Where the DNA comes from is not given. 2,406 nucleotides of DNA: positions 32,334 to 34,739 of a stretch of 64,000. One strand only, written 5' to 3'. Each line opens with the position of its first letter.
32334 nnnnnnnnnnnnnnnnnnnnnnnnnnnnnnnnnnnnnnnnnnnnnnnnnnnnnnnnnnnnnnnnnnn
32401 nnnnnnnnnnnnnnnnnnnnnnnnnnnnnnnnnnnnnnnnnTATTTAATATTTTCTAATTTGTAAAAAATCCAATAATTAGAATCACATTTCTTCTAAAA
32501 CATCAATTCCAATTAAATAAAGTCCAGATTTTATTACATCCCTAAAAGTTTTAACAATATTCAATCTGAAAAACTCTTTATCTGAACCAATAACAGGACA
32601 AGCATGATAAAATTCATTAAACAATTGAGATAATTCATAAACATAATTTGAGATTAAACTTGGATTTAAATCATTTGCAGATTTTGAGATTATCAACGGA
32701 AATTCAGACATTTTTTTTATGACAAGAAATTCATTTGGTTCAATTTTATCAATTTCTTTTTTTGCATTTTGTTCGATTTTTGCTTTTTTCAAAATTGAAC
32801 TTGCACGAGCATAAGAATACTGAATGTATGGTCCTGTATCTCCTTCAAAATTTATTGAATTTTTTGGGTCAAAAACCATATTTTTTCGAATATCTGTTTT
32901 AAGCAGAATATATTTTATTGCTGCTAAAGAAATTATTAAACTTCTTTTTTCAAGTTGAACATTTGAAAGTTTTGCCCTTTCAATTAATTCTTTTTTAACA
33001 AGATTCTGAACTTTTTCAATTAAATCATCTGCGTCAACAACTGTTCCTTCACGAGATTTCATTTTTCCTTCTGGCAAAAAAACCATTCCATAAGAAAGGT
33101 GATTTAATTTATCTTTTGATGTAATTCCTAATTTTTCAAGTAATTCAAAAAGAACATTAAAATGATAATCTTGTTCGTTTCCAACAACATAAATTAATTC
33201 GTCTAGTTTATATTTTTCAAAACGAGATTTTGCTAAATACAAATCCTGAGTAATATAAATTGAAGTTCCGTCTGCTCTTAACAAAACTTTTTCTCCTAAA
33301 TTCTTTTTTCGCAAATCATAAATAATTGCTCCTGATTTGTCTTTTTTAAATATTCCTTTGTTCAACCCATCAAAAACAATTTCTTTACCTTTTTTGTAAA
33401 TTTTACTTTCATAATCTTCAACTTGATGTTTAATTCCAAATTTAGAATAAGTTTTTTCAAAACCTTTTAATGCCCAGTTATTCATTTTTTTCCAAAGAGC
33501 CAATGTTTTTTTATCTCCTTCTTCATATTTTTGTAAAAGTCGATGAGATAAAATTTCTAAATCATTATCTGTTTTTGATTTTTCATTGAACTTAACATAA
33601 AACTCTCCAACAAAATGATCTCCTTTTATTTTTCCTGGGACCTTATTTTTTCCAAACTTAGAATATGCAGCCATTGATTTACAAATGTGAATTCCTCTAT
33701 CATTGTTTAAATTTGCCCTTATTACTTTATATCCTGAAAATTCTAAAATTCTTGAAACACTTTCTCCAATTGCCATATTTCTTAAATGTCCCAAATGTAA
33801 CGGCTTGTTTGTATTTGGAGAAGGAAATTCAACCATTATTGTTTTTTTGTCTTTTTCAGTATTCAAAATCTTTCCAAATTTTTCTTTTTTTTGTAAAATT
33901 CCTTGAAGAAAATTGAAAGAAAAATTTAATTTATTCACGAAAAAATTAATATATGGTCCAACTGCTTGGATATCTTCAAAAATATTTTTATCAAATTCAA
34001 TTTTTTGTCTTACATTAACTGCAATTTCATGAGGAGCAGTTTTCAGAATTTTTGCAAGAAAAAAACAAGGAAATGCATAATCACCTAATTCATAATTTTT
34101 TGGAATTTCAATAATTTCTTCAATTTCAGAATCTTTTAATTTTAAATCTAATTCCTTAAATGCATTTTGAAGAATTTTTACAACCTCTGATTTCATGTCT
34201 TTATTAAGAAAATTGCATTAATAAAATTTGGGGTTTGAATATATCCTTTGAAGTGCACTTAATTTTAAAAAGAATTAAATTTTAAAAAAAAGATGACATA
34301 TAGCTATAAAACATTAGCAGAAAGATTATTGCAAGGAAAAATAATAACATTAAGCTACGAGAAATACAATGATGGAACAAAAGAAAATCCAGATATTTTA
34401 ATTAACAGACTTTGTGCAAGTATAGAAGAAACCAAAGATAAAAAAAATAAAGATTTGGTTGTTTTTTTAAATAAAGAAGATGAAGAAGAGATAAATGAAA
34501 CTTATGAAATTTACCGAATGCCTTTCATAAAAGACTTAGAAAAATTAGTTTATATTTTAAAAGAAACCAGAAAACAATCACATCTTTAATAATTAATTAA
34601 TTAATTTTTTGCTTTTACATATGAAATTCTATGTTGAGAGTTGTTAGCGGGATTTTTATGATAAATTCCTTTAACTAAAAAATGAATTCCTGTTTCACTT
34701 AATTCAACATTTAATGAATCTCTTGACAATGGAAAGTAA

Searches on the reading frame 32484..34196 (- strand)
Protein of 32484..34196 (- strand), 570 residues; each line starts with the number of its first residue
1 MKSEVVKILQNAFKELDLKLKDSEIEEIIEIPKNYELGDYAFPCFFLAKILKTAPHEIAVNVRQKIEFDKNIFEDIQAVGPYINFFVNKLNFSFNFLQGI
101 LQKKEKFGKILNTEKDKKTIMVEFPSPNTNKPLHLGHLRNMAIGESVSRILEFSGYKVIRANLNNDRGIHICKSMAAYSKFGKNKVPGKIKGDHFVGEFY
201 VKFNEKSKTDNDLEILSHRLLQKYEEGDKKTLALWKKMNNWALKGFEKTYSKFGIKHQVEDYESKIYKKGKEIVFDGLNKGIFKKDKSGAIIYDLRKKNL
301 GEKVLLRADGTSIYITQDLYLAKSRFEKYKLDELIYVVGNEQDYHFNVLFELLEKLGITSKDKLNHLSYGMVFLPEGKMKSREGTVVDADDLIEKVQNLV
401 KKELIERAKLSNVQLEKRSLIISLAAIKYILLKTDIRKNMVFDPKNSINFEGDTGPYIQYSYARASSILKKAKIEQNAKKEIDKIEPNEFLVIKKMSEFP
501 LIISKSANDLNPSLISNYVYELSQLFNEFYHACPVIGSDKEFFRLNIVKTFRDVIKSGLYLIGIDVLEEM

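Call 17: find_related_loci(query=window:32484-34196:-, collection=genome_contigs, flank=10000)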
Query window:32484-34196:- (570 aa) in genome_contigs; peptide patterns used: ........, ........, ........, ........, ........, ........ (x = any residue, [..] = any of these).
464 stretches matched a pattern; 434 encode a relative of the query (tblastn E <= 1e-3); the best 80 are kept; 80 distinct loci.
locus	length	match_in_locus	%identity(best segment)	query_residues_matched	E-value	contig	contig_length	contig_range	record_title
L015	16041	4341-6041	65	1-570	0e+0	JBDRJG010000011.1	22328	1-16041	MAG: Candidatus Iainarchaeum archaeon isolate MEGAHIT-group-1.632 k141_8122078, whole genome shotgun sequence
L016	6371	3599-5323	64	1-570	0e+0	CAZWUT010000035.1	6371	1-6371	MAG TPA_asm: Candidatus Woesearchaeota archaeon isolate binchicken_co100_462 genome assembly, contig: NODE_19591_length_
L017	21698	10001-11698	63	1-570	0e+0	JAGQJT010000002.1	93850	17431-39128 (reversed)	MAG: Nanoarchaeota archaeon isolate HKST-UBA01 NODE_2_length_93850_cov_5.769880, whole genome shotgun sequence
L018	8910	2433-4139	63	1-570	0e+0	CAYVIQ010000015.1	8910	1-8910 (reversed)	MAG TPA_asm: Candidatus Woesearchaeota archaeon isolate binchicken_co129_339 genome assembly, contig: NODE_25550_length_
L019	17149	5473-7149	63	1-570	0e+0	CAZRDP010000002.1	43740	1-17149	MAG TPA_asm: Candidatus Woesearchaeota archaeon isolate SRP239243_co1_214 genome assembly, contig: NODE_1055_length_4374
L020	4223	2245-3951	63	1-570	0e+0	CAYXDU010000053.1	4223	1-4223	MAG TPA_asm: Candidatus Woesearchaeota archaeon isolate binchicken_co211_210 genome assembly, contig: NODE_18644_length_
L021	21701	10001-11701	60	1-570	0e+0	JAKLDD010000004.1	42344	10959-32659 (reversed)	MAG: Nanoarchaeota archaeon isolate RA.bin101 RA.bin101_4, whole genome shotgun sequence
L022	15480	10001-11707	63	1-570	0e+0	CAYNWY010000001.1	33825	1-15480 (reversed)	MAG TPA_asm: Candidatus Woesearchaeota archaeon isolate binchicken_co387_31 genome assembly, contig: NODE_809_length_338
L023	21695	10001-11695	62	1-570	0e+0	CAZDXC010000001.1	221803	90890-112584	MAG TPA_asm: Candidatus Woesearchaeota archaeon isolate binchicken_co294_42 genome assembly, contig: NODE_73_length_2218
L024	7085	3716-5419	60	1-570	0e+0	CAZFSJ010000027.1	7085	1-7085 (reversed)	MAG TPA_asm: Candidatus Woesearchaeota archaeon isolate binchicken_co151_555 genome assembly, contig: NODE_17932_length_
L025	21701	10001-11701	61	1-570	0e+0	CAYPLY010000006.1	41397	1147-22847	MAG TPA_asm: Candidatus Woesearchaeota archaeon isolate binchicken_co22_156 genome assembly, contig: NODE_992_length_413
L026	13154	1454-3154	62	1-570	0e+0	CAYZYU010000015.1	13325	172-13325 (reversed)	MAG TPA_asm: Candidatus Woesearchaeota archaeon isolate binchicken_co115_170 genome assembly, contig: NODE_7114_length_1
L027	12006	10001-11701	62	1-570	0e+0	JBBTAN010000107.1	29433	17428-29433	MAG: Nanoarchaeota archaeon isolate H43-bin069_1 H43_bin069_1_000000000107, whole genome shotgun sequence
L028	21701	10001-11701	60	1-570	0e+0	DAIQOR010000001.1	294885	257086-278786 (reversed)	MAG TPA_asm: bacterium isolate CTOTU11692 NODE_7_length_294885_cov_81.289255, whole genome shotgun sequence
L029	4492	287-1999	59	1-570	0e+0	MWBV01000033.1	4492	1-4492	MAG: Candidatus Diapherotrites archaeon ADurb.Bin253 BWY36_contig000033, whole genome shotgun sequence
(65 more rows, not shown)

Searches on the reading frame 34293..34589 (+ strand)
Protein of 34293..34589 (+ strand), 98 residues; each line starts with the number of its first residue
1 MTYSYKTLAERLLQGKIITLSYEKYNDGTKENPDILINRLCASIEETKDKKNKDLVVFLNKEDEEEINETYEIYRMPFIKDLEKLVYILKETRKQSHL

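Call 3: search_protein_families(library=pfam, proteins=[window:34293-34589:+], max_evalue=1)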
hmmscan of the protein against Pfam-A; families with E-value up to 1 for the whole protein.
window:34293-34589:+ (98 aa): 2 families
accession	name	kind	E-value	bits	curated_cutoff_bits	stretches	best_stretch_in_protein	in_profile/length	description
PF10869.13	DUF2666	-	0.0096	16.6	23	1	32-91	25-85/135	Domain of unknown function (DUF2666)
PF13582.12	Reprolysin_3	-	0.096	13.6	22.4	1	16-64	27-74/123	Metallo-peptidase family M12B Reprolysin-like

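Call 4: search_protein_families(library=phrogs, proteins=[window:34293-34589:+], max_evalue=1)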
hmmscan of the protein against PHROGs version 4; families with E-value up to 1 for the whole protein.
window:34293-34589:+ (98 aa): 4 families
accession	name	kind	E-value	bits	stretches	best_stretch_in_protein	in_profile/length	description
phrog_19490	-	unknown function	0.12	13.9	1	13-55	28-70/88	-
phrog_27012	-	unknown function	0.12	13.3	1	57-79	4-26/72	-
phrog_26790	-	unknown function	0.16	13.4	1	16-61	42-89/96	-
phrog_21271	-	unknown function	0.91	10.6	0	43-75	30-61/64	-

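Call 86: search_protein_families(library=ncbifam, proteins=[window:34293-34589:+], max_evalue=0.1)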
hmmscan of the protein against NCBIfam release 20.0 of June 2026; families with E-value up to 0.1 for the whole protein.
window:34293-34589:+ (98 aa): 0 families
